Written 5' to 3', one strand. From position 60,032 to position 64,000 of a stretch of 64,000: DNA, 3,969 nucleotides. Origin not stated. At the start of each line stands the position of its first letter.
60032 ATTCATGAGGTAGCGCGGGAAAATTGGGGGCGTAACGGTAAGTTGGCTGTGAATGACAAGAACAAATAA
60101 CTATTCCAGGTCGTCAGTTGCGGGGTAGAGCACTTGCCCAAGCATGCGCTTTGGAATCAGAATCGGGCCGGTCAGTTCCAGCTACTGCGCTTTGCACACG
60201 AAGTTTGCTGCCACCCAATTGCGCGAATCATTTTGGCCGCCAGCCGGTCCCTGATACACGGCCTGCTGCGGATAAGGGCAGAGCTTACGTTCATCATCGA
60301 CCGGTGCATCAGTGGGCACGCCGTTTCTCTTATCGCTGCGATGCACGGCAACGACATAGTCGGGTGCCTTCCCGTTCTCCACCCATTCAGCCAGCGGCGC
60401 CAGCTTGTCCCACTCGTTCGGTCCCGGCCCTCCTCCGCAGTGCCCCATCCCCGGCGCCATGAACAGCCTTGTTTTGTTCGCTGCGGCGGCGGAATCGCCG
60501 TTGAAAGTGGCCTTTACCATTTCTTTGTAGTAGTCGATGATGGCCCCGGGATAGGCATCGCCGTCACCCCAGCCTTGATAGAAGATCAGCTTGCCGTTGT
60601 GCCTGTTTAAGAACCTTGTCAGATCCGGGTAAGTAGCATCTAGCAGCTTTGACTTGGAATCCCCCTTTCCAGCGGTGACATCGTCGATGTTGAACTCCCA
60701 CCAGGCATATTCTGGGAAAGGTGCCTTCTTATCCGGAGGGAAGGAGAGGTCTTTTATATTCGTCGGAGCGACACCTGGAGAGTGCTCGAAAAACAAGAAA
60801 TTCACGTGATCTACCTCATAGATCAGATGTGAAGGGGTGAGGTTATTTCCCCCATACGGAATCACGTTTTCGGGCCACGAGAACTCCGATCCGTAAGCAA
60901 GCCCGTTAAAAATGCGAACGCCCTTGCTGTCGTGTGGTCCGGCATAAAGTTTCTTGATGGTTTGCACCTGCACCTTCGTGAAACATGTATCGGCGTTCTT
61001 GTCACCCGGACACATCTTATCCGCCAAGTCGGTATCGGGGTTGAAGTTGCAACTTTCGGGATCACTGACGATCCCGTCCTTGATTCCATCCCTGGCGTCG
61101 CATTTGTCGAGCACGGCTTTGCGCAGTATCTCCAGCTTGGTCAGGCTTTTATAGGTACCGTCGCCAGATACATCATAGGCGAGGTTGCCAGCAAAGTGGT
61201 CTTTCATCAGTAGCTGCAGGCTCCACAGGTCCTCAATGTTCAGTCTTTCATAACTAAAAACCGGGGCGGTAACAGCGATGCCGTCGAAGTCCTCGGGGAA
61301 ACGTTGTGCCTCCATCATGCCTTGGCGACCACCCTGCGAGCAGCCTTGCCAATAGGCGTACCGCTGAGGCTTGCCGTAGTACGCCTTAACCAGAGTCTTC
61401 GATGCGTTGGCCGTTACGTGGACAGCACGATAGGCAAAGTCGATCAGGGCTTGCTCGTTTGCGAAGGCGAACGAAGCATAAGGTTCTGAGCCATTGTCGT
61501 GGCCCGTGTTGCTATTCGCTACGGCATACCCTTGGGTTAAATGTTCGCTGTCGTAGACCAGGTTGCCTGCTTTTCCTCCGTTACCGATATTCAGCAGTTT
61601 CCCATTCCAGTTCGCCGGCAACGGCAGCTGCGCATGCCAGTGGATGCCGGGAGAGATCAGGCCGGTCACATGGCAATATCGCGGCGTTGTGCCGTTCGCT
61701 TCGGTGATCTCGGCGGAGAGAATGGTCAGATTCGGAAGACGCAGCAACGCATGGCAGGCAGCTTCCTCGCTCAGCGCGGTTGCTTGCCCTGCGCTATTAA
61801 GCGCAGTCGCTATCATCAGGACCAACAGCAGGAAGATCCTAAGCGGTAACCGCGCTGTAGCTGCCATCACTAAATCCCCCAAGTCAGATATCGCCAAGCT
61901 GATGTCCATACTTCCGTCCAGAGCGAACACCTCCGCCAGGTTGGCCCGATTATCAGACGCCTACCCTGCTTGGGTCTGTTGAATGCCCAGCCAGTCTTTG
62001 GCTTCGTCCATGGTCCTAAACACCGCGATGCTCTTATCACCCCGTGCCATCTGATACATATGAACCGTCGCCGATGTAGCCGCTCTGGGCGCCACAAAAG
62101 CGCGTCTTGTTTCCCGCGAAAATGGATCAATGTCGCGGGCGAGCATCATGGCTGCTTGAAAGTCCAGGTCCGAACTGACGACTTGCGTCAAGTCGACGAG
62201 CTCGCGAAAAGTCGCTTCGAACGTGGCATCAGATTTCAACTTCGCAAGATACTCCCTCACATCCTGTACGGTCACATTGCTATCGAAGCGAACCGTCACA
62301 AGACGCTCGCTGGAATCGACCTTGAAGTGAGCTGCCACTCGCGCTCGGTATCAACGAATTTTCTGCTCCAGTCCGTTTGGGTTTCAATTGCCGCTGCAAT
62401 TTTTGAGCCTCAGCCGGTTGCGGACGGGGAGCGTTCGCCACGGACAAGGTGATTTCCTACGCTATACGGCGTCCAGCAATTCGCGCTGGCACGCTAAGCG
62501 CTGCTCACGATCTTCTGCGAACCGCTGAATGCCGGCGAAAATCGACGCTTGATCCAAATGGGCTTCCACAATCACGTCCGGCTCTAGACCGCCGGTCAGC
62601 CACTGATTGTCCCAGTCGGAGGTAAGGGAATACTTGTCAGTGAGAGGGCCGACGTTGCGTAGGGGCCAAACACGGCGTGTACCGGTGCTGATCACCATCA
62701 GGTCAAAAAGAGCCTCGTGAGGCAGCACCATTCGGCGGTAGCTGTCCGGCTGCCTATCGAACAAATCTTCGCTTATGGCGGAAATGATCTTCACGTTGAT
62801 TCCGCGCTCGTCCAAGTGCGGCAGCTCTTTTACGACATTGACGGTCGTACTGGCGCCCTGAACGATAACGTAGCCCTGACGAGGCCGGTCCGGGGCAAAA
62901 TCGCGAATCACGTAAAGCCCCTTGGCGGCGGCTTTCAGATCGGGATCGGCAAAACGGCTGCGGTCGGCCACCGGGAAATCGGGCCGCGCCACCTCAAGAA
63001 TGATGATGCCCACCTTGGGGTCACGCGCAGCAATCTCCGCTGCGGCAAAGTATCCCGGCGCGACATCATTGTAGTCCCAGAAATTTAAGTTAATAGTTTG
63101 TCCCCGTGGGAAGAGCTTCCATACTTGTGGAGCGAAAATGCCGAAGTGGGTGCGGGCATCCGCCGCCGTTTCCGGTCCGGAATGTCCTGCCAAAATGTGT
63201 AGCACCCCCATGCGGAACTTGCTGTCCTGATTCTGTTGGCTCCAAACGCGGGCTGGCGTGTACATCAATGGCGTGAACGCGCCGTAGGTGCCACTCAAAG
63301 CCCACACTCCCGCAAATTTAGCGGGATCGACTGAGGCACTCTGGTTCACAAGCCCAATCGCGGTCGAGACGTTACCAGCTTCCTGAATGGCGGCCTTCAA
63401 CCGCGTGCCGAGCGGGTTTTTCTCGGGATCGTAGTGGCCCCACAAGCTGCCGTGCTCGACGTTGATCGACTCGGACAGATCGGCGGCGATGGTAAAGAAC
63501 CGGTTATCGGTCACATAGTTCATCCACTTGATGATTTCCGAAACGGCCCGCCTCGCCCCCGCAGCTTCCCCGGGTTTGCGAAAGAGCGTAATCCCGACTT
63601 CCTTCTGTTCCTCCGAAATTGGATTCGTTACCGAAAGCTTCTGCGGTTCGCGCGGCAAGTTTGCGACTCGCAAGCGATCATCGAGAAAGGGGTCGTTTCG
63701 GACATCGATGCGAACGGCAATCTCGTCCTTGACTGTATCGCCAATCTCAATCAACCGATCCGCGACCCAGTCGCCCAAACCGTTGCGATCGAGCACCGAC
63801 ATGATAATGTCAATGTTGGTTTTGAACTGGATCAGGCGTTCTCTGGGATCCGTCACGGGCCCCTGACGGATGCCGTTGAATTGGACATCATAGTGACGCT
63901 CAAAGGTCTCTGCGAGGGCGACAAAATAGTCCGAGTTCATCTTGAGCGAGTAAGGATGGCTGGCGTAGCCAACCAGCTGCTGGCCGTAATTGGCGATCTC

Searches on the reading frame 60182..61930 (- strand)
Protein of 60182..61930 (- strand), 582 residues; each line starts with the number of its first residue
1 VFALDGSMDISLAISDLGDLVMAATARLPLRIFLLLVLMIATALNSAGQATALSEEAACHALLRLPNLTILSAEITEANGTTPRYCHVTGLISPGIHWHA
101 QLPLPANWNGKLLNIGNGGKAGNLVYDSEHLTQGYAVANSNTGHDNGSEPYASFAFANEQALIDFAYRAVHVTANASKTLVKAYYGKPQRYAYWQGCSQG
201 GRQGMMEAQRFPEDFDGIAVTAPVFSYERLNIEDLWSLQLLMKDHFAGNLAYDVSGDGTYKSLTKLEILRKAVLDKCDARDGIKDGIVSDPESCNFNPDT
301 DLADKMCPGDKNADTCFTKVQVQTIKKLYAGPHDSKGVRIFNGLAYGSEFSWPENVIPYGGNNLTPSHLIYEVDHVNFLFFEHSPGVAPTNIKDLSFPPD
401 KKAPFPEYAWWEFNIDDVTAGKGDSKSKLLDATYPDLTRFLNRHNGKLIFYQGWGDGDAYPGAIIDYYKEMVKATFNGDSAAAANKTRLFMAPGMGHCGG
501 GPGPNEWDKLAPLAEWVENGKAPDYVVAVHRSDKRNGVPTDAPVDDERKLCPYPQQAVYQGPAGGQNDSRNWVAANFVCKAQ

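Call 9: search_protein_families(library=pfam, proteins=[window:60182-61930:-])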
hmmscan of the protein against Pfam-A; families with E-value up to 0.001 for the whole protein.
window:60182-61930:- (582 aa): 1 family
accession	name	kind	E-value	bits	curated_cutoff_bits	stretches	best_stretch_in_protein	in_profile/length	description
PF07519.17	Tannase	-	1.3e-102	344.7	29.8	1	82-562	7-478/490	Tannase and feruloyl esterase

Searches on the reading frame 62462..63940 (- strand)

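Call 9: search_protein_families(library=pfam, proteins=[window:62462-63940:-])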
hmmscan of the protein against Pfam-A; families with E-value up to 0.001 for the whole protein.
window:62462-63940:- (492 aa): 1 family
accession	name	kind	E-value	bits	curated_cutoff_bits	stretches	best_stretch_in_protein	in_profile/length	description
PF22613.1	Transketolase_C_1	-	7.1e-07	29.9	27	1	341-425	1-81/113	Transketolase-like TK C-terminal domain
